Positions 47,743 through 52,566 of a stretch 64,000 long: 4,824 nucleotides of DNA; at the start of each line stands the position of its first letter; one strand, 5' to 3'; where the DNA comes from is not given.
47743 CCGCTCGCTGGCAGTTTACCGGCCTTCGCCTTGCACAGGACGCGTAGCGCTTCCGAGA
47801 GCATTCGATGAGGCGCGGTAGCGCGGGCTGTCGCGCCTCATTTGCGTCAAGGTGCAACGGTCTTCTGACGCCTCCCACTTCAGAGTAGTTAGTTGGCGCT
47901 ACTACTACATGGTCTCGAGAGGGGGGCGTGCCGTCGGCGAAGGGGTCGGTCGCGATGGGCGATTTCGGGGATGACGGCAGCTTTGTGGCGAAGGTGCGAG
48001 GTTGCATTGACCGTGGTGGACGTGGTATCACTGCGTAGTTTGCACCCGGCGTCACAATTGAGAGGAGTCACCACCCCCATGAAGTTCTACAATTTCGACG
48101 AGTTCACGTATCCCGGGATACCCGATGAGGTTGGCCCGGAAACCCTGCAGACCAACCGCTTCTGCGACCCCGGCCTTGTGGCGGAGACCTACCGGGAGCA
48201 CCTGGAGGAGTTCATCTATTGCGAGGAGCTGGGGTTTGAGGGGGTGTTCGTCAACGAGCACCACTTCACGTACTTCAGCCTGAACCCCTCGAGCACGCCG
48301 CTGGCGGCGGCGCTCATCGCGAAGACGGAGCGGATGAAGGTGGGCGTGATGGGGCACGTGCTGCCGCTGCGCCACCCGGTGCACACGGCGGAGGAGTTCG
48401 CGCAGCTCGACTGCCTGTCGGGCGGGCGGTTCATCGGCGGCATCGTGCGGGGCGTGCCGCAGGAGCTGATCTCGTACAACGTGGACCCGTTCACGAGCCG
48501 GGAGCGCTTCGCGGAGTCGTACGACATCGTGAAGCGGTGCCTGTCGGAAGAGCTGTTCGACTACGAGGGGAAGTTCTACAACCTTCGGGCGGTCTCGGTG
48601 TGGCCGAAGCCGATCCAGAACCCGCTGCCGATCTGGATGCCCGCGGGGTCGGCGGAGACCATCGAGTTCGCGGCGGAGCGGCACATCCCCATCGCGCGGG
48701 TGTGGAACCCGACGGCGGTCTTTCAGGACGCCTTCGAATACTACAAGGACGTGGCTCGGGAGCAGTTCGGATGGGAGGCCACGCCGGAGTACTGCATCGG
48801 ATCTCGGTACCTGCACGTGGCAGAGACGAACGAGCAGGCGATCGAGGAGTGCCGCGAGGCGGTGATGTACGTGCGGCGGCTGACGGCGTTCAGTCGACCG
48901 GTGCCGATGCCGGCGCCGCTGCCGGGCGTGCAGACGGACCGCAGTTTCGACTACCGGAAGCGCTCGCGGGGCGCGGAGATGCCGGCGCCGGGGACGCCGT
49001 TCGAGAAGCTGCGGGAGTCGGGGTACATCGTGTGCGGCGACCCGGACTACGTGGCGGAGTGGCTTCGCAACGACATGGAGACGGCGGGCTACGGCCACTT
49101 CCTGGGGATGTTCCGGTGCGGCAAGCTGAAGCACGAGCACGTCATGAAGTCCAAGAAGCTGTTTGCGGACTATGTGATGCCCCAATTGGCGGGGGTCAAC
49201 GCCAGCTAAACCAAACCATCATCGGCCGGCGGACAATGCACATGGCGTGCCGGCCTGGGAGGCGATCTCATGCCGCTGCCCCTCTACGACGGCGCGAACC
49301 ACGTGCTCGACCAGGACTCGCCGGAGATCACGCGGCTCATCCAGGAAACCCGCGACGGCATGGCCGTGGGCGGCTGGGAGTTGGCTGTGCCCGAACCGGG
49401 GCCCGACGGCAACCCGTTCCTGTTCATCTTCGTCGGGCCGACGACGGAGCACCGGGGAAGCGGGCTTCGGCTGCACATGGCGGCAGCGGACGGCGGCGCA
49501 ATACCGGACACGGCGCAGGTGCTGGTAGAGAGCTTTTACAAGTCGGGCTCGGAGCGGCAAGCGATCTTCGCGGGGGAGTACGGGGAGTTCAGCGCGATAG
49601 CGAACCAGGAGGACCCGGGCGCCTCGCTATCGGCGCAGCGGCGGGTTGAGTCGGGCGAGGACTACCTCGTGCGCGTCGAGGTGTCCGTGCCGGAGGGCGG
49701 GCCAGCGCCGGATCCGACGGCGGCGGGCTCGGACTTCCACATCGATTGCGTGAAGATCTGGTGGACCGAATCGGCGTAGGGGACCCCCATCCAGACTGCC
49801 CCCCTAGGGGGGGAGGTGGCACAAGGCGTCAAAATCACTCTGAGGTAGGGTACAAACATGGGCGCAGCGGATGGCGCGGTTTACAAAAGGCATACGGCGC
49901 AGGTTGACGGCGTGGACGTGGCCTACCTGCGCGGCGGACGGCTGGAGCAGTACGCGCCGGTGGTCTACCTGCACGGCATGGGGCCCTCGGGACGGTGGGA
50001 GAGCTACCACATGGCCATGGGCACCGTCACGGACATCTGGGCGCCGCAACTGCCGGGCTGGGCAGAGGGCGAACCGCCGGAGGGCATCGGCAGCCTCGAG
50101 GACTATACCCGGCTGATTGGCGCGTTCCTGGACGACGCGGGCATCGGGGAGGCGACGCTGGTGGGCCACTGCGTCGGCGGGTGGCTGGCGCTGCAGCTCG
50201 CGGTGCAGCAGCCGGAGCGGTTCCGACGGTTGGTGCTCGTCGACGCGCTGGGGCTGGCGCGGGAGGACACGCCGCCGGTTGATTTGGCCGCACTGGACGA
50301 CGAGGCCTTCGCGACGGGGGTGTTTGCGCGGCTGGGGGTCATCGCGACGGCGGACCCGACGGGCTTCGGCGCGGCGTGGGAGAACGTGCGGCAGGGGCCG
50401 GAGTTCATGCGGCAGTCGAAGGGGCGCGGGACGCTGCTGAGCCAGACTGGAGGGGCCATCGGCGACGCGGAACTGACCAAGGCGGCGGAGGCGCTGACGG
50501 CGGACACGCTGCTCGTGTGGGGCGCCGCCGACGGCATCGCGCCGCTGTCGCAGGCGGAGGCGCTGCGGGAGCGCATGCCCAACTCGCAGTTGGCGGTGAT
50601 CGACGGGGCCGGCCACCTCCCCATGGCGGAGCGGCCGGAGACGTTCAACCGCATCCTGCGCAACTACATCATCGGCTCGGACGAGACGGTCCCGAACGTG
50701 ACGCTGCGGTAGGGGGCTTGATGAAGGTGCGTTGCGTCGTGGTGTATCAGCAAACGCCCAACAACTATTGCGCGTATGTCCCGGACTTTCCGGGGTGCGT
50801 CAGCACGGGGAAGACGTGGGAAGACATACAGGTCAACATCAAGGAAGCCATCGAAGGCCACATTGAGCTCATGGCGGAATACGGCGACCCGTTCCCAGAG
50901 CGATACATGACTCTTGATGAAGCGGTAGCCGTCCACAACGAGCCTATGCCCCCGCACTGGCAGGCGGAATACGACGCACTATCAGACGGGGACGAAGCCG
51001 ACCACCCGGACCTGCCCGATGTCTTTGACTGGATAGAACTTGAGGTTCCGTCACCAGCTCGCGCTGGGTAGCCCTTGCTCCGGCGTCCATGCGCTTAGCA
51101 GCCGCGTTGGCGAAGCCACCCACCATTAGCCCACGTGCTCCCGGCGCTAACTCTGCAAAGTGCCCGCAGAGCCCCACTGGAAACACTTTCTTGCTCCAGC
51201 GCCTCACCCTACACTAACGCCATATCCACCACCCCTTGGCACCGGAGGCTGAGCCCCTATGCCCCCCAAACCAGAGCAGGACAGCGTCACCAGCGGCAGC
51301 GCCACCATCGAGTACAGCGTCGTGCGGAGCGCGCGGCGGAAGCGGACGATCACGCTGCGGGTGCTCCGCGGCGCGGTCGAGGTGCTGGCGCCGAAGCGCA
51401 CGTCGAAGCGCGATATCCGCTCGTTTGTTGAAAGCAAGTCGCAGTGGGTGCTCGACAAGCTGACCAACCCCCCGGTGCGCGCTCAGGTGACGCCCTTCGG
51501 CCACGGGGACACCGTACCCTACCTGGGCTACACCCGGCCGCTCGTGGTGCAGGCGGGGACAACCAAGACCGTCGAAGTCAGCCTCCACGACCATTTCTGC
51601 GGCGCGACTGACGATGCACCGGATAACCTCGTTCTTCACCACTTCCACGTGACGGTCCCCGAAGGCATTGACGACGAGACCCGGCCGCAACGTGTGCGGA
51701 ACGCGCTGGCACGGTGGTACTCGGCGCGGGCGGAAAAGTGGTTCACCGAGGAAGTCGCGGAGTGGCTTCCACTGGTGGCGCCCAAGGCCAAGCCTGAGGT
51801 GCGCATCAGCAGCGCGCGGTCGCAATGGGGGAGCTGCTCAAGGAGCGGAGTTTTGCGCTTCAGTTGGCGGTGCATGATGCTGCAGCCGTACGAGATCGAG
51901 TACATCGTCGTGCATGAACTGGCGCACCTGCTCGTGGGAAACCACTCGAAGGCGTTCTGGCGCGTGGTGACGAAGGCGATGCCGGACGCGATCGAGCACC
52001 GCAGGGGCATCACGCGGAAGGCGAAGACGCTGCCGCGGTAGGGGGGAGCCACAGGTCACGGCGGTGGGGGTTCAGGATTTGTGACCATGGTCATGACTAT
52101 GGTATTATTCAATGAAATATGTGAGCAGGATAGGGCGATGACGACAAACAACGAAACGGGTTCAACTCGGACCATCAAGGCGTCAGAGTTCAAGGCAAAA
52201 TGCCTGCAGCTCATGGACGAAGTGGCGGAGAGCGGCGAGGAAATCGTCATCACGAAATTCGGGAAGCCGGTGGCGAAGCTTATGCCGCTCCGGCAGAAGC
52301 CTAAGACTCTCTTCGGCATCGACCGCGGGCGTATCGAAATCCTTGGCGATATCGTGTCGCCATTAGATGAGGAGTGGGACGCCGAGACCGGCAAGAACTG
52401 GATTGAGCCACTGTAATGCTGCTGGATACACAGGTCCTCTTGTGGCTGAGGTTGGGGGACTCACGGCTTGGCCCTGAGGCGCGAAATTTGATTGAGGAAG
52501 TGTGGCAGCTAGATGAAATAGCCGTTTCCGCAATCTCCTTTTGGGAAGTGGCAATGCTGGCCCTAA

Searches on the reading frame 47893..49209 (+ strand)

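Call 90: search_protein_families(library=pfam, proteins=[window:47893-49209:+], max_evalue=0.00001)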
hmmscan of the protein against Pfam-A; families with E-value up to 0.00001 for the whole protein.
window:47893-49209:+ (438 aa): 1 family
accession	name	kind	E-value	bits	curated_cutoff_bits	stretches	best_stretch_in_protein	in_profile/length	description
PF00296.26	Bac_luciferase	-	2.8e-58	198.2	27.9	1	97-400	17-312/314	Luciferase-like monooxygenase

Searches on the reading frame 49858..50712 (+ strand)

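Call 90: search_protein_families(library=pfam, proteins=[window:49858-50712:+], max_evalue=0.00001)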
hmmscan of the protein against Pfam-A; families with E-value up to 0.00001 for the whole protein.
window:49858-50712:+ (284 aa): 3 families
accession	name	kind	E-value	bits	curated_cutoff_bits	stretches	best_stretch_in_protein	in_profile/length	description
PF00561.26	Abhydrolase_1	-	1.1e-19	71.5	25.8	1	34-260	2-245/245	alpha/beta hydrolase fold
PF12697.13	Abhydrolase_6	-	6.1e-19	70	26.3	1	35-265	1-216/217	Alpha/beta hydrolase family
PF12146.15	Hydrolase_4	-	7e-09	35.8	27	1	80-259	59-238/239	Serine aminopeptidase, S33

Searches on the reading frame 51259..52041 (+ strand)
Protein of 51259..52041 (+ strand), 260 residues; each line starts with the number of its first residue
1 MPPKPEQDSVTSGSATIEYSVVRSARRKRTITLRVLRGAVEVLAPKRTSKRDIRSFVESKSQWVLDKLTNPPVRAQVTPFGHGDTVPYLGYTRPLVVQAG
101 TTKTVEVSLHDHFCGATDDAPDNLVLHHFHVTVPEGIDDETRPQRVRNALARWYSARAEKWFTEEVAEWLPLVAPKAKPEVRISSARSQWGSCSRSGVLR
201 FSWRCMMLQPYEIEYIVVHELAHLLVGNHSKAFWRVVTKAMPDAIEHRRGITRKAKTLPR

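Call 90: search_protein_families(library=pfam, proteins=[window:51259-52041:+], max_evalue=0.00001)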
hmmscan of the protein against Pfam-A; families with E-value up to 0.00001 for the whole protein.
window:51259-52041:+ (260 aa): 1 family
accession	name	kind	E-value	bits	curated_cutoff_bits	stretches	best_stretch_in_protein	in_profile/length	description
PF01863.23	YgjP-like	-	2.8e-46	158.6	26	1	29-250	1-203/207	YgjP-like, metallopeptidase domain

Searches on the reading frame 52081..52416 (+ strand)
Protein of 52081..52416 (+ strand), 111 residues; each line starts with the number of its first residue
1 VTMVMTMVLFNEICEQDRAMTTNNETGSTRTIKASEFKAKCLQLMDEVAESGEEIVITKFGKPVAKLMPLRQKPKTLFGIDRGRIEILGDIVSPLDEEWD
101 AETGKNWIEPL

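Call 90: search_protein_families(library=pfam, proteins=[window:52081-52416:+], max_evalue=0.00001)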
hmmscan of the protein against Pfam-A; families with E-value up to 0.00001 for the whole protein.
window:52081-52416:+ (111 aa): 1 family
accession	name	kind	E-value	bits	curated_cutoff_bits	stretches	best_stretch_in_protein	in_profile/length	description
PF02604.26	PhdYeFM_antitox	-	3.9e-10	39.8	29.8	1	30-72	2-44/74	Antitoxin Phd_YefM, type II toxin-antitoxin system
